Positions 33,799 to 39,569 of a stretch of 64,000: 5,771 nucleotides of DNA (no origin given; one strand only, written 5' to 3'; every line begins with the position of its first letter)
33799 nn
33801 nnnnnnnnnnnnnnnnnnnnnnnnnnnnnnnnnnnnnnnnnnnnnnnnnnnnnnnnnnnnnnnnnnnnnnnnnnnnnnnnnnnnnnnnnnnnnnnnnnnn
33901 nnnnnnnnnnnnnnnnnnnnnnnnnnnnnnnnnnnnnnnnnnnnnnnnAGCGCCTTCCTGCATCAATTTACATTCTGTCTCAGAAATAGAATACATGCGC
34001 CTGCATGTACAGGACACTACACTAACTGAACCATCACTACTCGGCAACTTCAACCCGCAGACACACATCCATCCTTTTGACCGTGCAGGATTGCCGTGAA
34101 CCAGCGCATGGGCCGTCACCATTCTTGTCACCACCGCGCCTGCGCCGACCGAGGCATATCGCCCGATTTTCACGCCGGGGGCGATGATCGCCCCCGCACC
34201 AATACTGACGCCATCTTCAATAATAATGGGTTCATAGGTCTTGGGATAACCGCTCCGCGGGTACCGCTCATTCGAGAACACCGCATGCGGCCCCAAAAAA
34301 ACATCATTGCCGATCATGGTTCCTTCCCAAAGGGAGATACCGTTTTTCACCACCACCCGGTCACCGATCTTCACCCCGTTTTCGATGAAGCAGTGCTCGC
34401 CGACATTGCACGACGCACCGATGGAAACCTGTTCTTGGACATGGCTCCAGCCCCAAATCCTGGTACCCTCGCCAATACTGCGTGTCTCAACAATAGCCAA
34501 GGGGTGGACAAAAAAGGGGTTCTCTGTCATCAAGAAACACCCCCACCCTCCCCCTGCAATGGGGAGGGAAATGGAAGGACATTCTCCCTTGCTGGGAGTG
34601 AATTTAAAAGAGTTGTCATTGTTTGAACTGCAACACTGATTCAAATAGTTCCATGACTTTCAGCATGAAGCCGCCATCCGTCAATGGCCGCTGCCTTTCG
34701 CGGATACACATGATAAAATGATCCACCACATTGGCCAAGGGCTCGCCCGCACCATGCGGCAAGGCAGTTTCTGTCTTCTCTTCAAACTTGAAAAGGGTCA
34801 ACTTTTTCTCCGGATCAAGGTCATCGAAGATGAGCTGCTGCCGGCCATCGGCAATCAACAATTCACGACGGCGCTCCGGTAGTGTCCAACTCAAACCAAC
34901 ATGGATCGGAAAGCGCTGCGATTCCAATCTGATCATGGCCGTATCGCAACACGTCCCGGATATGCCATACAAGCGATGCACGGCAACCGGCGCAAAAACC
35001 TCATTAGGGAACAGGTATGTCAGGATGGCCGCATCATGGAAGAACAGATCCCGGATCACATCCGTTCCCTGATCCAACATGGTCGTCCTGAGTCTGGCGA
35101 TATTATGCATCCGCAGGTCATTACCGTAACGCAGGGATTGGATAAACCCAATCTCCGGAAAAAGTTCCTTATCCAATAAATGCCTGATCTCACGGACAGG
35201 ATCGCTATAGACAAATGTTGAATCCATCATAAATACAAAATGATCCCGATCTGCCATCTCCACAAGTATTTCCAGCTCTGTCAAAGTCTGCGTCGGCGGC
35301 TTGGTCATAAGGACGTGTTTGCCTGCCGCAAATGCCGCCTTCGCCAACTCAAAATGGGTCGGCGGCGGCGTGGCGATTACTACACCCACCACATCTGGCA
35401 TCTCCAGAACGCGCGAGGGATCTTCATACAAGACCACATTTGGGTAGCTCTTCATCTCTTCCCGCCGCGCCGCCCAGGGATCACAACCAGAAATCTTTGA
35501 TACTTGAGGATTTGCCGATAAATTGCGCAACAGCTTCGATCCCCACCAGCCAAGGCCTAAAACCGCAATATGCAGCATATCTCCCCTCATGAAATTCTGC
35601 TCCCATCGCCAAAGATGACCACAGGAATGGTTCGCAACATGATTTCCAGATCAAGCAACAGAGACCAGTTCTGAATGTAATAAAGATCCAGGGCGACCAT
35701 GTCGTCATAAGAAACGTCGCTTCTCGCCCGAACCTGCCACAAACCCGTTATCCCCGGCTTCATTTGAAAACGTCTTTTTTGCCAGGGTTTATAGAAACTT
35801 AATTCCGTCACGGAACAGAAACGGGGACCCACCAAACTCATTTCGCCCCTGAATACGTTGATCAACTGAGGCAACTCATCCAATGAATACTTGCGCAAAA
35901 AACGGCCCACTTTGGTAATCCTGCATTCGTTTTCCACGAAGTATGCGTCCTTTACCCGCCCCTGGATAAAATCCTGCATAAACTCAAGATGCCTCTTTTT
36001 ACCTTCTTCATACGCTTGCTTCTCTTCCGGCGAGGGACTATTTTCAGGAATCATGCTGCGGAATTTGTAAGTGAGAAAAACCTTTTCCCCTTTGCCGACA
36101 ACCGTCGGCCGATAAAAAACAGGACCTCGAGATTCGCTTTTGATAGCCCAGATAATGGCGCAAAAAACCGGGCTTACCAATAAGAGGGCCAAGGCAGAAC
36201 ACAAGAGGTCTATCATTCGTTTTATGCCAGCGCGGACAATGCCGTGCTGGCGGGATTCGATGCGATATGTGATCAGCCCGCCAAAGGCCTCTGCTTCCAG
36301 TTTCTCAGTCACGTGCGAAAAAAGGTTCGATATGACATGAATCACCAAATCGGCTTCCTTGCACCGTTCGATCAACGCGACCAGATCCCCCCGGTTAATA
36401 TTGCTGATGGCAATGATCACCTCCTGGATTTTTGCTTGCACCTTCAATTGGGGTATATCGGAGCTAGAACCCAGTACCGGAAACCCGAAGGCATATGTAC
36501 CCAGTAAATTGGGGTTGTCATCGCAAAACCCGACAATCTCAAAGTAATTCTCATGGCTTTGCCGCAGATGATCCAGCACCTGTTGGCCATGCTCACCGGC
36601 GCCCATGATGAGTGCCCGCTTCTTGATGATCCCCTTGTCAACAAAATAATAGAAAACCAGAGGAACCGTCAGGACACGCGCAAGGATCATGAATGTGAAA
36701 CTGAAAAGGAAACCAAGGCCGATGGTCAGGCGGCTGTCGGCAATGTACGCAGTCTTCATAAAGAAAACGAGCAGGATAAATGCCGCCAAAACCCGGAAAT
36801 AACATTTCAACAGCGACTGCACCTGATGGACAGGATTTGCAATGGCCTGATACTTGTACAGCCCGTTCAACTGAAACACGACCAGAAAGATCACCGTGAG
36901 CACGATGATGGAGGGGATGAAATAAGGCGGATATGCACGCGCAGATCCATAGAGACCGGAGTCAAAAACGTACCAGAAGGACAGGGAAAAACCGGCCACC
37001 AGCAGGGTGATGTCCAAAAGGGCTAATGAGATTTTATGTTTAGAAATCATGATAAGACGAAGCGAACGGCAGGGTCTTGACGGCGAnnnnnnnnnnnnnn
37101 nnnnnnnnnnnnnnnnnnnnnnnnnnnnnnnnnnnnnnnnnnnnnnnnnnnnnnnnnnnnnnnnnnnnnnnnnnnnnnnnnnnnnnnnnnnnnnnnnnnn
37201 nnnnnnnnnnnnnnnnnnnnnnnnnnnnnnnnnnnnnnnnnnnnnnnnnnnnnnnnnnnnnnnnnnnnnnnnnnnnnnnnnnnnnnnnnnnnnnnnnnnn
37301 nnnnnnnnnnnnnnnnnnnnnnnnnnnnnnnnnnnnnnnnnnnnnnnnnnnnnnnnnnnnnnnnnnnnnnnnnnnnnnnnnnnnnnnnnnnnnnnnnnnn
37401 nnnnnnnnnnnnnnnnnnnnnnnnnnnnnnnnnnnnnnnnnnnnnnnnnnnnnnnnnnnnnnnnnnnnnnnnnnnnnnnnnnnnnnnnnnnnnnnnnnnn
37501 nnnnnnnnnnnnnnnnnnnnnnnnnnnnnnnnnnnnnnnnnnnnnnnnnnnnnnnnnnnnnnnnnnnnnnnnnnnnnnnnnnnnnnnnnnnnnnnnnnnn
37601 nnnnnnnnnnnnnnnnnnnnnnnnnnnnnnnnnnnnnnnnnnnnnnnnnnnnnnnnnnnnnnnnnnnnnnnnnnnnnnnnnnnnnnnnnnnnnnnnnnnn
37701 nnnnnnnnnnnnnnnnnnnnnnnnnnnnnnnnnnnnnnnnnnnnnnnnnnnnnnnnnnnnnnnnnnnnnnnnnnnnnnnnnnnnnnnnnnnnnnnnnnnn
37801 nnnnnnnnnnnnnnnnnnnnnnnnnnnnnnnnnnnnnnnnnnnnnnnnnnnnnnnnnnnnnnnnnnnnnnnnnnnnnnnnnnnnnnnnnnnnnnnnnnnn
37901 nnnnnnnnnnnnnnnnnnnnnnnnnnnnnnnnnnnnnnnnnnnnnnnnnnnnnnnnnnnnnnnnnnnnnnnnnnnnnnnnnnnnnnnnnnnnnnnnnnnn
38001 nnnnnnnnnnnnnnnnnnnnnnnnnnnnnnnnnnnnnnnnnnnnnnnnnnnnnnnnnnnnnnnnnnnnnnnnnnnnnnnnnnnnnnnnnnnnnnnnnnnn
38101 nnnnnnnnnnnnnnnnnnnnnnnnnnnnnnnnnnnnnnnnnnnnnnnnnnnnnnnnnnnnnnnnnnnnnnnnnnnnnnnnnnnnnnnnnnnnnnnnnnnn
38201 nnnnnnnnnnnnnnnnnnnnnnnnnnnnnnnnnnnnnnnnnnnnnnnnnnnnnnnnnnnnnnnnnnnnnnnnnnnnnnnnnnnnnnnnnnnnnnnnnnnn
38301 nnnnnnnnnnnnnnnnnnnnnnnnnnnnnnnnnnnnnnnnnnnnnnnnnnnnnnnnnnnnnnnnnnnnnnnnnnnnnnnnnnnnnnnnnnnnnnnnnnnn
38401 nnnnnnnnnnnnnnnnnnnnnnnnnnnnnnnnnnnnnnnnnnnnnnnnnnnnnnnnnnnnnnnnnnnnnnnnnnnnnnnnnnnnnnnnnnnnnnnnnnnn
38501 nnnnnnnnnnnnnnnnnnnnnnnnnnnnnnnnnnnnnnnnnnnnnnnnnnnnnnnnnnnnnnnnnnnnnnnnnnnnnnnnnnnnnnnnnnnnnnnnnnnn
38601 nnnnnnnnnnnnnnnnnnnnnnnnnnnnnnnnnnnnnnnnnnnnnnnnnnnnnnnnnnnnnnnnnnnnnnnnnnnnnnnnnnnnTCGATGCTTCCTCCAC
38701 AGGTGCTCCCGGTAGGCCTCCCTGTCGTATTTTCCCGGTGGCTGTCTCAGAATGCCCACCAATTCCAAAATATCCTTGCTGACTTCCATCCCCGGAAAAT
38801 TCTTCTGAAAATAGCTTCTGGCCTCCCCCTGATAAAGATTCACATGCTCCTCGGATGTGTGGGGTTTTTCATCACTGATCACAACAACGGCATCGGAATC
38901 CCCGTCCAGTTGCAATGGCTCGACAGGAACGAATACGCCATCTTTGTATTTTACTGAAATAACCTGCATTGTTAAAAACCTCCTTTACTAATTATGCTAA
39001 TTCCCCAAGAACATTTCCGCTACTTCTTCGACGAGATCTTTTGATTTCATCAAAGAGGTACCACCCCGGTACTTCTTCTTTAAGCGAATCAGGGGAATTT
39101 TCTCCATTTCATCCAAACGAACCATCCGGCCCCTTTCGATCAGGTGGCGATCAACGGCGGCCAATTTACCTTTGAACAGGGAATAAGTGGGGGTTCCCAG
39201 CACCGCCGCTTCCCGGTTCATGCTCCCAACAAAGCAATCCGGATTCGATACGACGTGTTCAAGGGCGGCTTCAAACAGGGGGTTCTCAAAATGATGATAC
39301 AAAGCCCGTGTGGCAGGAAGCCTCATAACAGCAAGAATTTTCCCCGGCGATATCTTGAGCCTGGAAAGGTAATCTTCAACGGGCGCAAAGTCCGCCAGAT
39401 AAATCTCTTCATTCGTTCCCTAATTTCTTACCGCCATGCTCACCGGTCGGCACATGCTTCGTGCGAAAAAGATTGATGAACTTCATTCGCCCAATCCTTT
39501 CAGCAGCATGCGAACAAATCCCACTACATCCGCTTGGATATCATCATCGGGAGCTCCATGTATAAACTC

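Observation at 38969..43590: Junction island: three direct copies of the 3-prime end of a DUF354 gene, each preceded by inserted TA / abortive-infection-like cassettes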

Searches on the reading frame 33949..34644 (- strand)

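Call 70: search_protein_families(library=pfam, proteins=[window:33949-34644:-], max_evalue=5)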
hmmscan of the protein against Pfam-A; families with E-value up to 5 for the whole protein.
window:33949-34644:- (232 aa): 9 families
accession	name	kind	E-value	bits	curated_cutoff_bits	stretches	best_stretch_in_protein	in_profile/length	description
PF00132.30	Hexapep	-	8.4e-23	79.5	27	3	140-174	2-36/36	Bacterial transferase hexapeptide (six repeats)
PF14602.12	Hexapep_2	-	1.4e-15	57.1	27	2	139-174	1-34/34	Hexapeptide repeat of succinyl-transferase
PF25084.1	LbH_EIF2B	-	2.6e-09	37.4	54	2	55-115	45-103/105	EIF2B subunit epsilon LbH domain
PF07959.18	Fucose_pyrophosphorylase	-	0.0045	16.4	34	1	66-126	289-350/418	Fucose pyrophosphorylase domain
PF21711.3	DCTN5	-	0.0065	16.6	40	1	72-124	96-147/182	Dynactin subunit 5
PF24894.1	Hexapep_GlmU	-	0.009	16.6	23.3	1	57-114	37-86/104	GlmU-like, C-terminal hexapeptide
PF25087.1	GMPPB_C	-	0.022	14.9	39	1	73-111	5-43/110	GMPPB C-terminal domain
PF06373.16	CART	-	0.088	13.4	27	1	72-94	29-51/70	Cocaine and amphetamine regulated transcript protein (CART)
PF25247.1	LbH_GLGC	-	0.17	12.3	27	1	73-120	16-61/135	GLGC left-handed parallel beta-helix domain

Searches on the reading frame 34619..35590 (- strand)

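Call 10: search_protein_families(library=pfam, proteins=[window:34619-35590:-], max_evalue=0.01)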
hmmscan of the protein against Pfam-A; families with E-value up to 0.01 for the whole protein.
window:34619-35590:- (324 aa): 1 family
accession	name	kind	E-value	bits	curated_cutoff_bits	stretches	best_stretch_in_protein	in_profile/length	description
PF01408.29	GFO_IDH_MocA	-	4.3e-19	69.8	24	1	7-122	2-118/120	Oxidoreductase family, NAD-binding Rossmann fold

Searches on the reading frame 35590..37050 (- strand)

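Call 10: search_protein_families(library=pfam, proteins=[window:35590-37050:-], max_evalue=0.01)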
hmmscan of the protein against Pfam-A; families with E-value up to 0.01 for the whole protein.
window:35590-37050:- (487 aa): 5 families
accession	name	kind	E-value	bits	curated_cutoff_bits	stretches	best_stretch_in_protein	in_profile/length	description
PF02397.22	Bac_transf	-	4.2e-59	199.5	27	1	277-479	1-178/179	Bacterial sugar transferase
PF13727.12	CoA_binding_3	-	2e-18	67.4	25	1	61-233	2-167/175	CoA-binding domain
PF17836.7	PglD_N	-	5.9e-09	36.8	23.4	1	147-218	3-68/78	PglD N-terminal domain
PF06664.17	WLS-like_TM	-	0.0014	18.5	28.3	1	23-128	87-199/247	Wntless-like, transmembrane domain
PF02629.25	CoA_binding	-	0.0036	18.5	22.3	1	144-208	4-68/97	CoA binding domain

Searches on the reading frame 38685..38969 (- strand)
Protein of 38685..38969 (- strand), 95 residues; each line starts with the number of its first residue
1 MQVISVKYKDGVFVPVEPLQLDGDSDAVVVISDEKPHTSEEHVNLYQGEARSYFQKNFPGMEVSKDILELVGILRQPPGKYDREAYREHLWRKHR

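Call 8: search_protein_families(library=pfam, proteins=[window:38685-38969:-], max_evalue=0.01)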
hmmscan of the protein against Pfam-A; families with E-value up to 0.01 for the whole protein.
window:38685-38969:- (95 aa): 1 family
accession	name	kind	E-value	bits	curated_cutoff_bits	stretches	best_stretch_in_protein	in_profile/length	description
PF01954.22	AF2212-like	-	0.00017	22.4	21.6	1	2-39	3-35/59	AF2212-like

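Call 39: search_protein_families(library=ncbifam, proteins=[window:38685-38969:-], max_evalue=0.01)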
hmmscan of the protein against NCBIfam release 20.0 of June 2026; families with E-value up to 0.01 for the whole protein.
window:38685-38969:- (95 aa): 0 families

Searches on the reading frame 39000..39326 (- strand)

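Call 8: search_protein_families(library=pfam, proteins=[window:39000-39326:-], max_evalue=0.01)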
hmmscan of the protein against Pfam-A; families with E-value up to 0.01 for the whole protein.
window:39000-39326:- (109 aa): 1 family
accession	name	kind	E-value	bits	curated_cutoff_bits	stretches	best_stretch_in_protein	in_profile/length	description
PF04007.18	DUF354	-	5.4e-11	42.6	22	1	34-104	269-342/349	Protein of unknown function (DUF354)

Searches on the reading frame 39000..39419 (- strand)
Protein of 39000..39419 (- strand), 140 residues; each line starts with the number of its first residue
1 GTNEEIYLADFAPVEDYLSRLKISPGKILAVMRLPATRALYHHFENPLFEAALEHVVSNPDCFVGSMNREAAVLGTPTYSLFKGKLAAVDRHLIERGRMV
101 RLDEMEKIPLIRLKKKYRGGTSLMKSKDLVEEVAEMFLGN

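Call 10: search_protein_families(library=pfam, proteins=[window:39000-39419:-], max_evalue=0.01)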
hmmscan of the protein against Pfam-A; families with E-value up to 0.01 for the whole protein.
window:39000-39419:- (140 aa): 1 family
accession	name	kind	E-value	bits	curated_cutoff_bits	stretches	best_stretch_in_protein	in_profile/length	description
PF04007.18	DUF354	-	8.8e-11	41.9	22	1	65-134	269-341/349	Protein of unknown function (DUF354)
